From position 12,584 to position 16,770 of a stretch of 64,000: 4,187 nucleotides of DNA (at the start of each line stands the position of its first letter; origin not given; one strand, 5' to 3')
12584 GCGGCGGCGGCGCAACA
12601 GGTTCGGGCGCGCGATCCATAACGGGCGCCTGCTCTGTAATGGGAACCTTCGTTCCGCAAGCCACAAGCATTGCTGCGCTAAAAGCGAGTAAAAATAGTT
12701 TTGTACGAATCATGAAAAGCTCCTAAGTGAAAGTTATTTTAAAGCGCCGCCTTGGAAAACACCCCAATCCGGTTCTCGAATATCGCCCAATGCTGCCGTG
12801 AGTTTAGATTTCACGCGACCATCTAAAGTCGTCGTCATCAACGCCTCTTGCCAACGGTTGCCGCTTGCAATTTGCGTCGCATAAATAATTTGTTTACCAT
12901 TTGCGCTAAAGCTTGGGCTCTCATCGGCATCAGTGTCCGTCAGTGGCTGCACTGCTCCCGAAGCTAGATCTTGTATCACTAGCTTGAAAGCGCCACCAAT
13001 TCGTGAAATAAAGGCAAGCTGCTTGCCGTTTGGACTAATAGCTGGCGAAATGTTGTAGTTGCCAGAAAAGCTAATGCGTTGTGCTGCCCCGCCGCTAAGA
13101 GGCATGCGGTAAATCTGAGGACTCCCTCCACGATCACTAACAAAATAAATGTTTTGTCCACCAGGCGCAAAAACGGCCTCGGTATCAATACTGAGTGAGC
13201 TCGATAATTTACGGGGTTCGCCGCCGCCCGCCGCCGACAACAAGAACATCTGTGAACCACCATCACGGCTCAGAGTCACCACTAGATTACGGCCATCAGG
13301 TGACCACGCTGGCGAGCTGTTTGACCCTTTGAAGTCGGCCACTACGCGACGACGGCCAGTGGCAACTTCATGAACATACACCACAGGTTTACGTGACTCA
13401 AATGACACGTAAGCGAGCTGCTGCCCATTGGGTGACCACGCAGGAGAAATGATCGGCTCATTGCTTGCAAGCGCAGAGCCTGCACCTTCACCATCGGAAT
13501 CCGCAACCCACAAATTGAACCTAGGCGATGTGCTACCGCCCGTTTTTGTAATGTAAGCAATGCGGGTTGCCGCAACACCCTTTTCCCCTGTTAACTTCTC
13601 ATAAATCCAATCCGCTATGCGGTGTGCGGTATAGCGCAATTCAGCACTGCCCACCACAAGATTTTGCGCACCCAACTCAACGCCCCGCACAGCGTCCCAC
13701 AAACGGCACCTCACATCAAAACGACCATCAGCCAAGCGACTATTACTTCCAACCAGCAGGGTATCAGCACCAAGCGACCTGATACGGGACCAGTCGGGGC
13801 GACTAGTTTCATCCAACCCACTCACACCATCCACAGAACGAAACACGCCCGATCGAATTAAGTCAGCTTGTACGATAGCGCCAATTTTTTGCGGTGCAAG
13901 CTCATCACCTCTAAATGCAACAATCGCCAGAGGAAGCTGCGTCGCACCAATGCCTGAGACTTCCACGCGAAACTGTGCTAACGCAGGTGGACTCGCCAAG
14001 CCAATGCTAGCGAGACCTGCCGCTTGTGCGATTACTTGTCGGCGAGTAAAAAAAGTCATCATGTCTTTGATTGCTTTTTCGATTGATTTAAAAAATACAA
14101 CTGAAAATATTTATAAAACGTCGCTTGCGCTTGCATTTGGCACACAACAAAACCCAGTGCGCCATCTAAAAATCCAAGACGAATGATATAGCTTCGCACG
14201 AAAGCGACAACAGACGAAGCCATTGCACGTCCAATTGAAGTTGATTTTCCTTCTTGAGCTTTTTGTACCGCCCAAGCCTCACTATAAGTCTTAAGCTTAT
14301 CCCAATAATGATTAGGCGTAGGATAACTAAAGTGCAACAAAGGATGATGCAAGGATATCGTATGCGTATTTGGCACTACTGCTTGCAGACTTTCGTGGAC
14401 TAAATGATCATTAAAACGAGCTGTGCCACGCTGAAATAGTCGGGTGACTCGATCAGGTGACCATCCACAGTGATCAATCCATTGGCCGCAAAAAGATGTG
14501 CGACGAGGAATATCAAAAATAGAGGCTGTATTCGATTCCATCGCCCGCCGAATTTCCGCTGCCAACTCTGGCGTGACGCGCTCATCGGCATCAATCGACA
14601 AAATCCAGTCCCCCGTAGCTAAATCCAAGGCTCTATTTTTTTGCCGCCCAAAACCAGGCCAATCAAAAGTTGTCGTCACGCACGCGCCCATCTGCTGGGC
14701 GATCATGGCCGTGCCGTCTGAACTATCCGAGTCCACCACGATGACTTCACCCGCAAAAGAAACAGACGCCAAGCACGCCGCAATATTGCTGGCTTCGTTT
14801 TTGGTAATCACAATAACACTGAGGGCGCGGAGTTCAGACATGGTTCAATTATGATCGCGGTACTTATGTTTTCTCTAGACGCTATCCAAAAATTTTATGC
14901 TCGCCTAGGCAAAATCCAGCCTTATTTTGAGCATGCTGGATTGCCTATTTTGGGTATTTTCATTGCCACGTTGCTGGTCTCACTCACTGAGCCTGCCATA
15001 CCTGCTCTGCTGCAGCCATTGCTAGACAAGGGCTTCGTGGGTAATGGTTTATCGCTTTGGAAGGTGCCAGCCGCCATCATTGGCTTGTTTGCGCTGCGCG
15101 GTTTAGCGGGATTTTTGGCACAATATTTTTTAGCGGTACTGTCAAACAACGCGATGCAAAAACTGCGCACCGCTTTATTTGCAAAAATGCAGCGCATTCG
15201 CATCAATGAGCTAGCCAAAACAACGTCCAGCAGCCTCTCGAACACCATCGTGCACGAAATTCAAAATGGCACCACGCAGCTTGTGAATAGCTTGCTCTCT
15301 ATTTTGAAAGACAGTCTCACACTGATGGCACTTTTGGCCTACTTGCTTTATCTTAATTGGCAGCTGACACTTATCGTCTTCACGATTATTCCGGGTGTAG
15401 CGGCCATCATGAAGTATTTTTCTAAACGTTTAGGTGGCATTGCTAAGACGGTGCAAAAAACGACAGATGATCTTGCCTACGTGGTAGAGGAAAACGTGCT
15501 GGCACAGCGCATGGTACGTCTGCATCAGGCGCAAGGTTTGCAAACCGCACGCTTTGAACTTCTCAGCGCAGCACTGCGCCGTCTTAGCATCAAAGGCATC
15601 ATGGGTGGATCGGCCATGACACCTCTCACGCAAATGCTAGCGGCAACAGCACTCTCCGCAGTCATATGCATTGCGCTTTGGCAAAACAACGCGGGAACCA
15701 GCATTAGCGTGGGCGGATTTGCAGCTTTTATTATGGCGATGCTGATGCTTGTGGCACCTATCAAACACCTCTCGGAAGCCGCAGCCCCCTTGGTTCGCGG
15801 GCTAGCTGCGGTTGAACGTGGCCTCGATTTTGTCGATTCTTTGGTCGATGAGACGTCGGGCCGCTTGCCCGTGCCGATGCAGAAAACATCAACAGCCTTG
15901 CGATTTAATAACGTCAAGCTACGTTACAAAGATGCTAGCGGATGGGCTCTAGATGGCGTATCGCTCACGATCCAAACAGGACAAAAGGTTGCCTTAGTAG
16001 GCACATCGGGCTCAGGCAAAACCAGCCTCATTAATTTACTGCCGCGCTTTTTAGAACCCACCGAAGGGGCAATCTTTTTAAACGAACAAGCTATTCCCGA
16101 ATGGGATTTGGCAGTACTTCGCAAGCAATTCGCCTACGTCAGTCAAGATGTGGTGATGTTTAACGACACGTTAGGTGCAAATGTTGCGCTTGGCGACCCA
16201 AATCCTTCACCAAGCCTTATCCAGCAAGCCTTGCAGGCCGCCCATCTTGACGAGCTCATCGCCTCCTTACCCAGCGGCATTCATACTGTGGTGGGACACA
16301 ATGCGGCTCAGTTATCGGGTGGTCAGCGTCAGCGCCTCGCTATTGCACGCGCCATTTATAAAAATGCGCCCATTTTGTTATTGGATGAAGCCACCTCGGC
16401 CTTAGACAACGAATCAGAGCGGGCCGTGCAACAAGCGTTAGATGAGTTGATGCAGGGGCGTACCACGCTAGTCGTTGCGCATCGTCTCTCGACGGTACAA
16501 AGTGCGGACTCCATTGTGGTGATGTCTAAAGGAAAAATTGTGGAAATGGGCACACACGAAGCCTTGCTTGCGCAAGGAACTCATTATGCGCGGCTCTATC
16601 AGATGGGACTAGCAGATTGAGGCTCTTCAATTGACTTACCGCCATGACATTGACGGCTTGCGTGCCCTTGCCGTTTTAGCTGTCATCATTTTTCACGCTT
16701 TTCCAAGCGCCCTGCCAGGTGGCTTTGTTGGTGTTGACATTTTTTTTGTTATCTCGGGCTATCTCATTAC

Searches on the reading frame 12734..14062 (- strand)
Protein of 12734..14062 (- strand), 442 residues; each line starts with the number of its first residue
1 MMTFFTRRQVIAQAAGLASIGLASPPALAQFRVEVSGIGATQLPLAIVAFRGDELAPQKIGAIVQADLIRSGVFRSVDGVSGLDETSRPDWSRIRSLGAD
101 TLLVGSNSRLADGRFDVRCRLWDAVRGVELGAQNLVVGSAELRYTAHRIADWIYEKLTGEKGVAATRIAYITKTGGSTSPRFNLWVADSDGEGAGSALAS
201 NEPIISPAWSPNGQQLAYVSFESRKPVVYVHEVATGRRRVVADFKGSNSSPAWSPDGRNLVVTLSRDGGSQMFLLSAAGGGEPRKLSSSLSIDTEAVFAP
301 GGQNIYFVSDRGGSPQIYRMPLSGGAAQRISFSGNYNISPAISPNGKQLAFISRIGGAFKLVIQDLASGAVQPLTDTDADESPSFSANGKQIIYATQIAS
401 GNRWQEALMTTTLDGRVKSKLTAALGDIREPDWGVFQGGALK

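Call 14: search_protein_families(library=pfam, proteins=[window:12734-14062:-], max_evalue=0.0001)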
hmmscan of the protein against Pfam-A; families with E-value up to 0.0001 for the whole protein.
window:12734-14062:- (442 aa): 5 families
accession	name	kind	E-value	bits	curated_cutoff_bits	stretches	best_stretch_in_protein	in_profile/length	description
PF07676.18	PD40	-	1.4e-37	127.3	20.9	4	284-319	2-38/38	WD40-like Beta Propeller Repeat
PF04052.18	TolB_N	-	1.1e-19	70.9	22.4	1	32-129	2-105/106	TolB amino-terminal domain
PF00930.27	DPPIV_N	-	5.1e-08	32.5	22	0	291-393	235-344/354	Dipeptidyl peptidase IV (DPP IV) N-terminal region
PF10647.15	Gmad1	-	1e-05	26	20.5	0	198-261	19-80/251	Lipoprotein LpqB beta-propeller domain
PF25174.1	Beta-prop_THOC3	-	3e-05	23.6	305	0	199-266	86-149/272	THOC3 beta-propeller domain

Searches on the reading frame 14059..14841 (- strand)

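Call 14: search_protein_families(library=pfam, proteins=[window:14059-14841:-], max_evalue=0.0001)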
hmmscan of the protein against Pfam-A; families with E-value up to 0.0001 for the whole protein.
window:14059-14841:- (260 aa): 1 family
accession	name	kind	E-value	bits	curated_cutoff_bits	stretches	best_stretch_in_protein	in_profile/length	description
PF00535.33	Glycos_transf_2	-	1.2e-18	68.1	23.3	1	8-123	1-125/168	Glycosyl transferase family 2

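Call 101: search_protein_families(library=ncbifam, proteins=[window:14059-14841:-], max_evalue=1e-10)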
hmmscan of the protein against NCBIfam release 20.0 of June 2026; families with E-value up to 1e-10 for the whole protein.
window:14059-14841:- (260 aa): 1 family
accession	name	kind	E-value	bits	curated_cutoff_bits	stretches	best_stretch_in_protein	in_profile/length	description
TIGR04283.1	glyco_like_mftF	equivalog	1e-15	58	182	1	7-111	1-109/221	TIGR04283 family arsenosugar biosynthesis glycosyltransferase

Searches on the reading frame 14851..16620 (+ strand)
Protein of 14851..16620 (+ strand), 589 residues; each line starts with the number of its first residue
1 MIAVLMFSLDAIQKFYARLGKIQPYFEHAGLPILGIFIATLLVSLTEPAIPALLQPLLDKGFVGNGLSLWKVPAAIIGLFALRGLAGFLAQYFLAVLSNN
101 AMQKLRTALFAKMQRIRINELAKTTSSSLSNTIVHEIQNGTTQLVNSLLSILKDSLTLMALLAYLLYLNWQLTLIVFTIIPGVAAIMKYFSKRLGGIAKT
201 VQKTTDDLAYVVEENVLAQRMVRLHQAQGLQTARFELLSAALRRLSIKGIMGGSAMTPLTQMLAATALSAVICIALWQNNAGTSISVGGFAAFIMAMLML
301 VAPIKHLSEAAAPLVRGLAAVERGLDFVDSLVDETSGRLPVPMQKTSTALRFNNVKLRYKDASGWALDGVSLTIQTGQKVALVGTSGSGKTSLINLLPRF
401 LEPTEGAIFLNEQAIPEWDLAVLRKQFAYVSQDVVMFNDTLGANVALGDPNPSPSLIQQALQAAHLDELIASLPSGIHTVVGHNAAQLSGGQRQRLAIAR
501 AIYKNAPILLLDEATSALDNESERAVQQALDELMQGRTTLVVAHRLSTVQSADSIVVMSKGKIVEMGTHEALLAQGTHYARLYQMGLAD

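Call 14: search_protein_families(library=pfam, proteins=[window:14851-16620:+], max_evalue=0.0001)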
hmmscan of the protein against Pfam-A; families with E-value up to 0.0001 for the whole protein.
window:14851-16620:+ (589 aa): 4 families
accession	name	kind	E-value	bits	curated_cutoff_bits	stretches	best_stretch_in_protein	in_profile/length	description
PF00005.33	ABC_tran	-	3.5e-32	112.3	25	1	367-516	1-137/137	ABC transporter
PF00664.28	ABC_membrane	-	1.7e-28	100.5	28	1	35-303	3-273/274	ABC transporter transmembrane region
PF02463.25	SMC_N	-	3.9e-10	40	40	1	415-560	71-213/220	RecF/RecN/SMC N terminal domain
PF13191.12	AAA_16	-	4.8e-05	24.3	32.6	0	378-536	25-162/167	AAA ATPase domain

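Call 101: search_protein_families(library=ncbifam, proteins=[window:14851-16620:+], max_evalue=1e-10)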
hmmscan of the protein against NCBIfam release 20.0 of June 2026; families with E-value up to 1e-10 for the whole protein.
window:14851-16620:+ (589 aa): 175 families (the best 25 are shown)
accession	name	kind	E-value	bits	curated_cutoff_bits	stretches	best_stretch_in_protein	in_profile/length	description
TIGR02203.1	MsbA_lipidA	equivalog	2.5e-184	614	602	1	34-588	17-571/572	lipid A export permease/ATP-binding protein MsbA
NF008381.0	PRK11176.1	equivalog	3.1e-130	435.3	867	1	20-587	18-580/582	lipid A ABC transporter ATP-binding protein/permease MsbA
TIGR02204.1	MsbA_rel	hypoth_equivalog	5.3e-108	362.1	780.4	1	19-585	6-574/576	ABC transporter, permease/ATP-binding protein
NF045513.1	HepA_fam_ABC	equivalog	1.6e-105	353.8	725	1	38-585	57-608/610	heterocyst formation ABC transporter subunit HepA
NF010178.0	PRK13657.1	equivalog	2.4e-87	293.8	733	1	36-584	24-568/588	glucan ABC transporter ATP-binding protein/ permease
NF052233.1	CphA_assoc_ABC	equivalog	3.5e-84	283.5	880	1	37-584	190-741/766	cyanophycin metabolism-associated ABC transporter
TIGR01846.1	type_I_sec_HlyB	subfamily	1.3e-81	274.9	725.55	1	35-584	143-690/694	type I secretion system permease/ATPase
TIGR00958.1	3a01208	subfamily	1.6e-80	271.3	874.6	1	42-582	172-710/711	antigen peptide transporter 2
TIGR03375.1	type_I_sec_LssB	subfamily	5e-80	269.7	693.1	1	69-575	188-691/696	type I secretion system permease/ATPase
TIGR03797.1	NHLM_micro_ABC2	equivalog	5.7e-78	263.1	709.4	1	33-583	138-682/686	NHLP bacteriocin export ABC transporter permease/ATPase subunit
TIGR03796.1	NHLM_micro_ABC1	equivalog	3.8e-76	256.8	853.3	1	29-582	152-708/710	NHLP family bacteriocin export ABC transporter peptidase/permease/ATPase subunit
TIGR02857.1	CydD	equivalog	6.2e-75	253.1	435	1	69-558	43-529/529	thiol reductant ABC exporter subunit CydD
NF008364.0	PRK11160.1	equivalog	5.1e-73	246.6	630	1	91-584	77-573/575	heme ABC transporter ATP-binding protein/permease CydC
NF008056.1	PRK10790.1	equivalog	2e-70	237.9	746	1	41-588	33-577/584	SmdB family multidrug efflux ABC transporter permease/ATP-binding protein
NF000475.1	tet_ABC_46_B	exception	4.1e-65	220.4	1250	1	35-582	20-570/578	tetracycline efflux ABC transporter Tet(46) subunit B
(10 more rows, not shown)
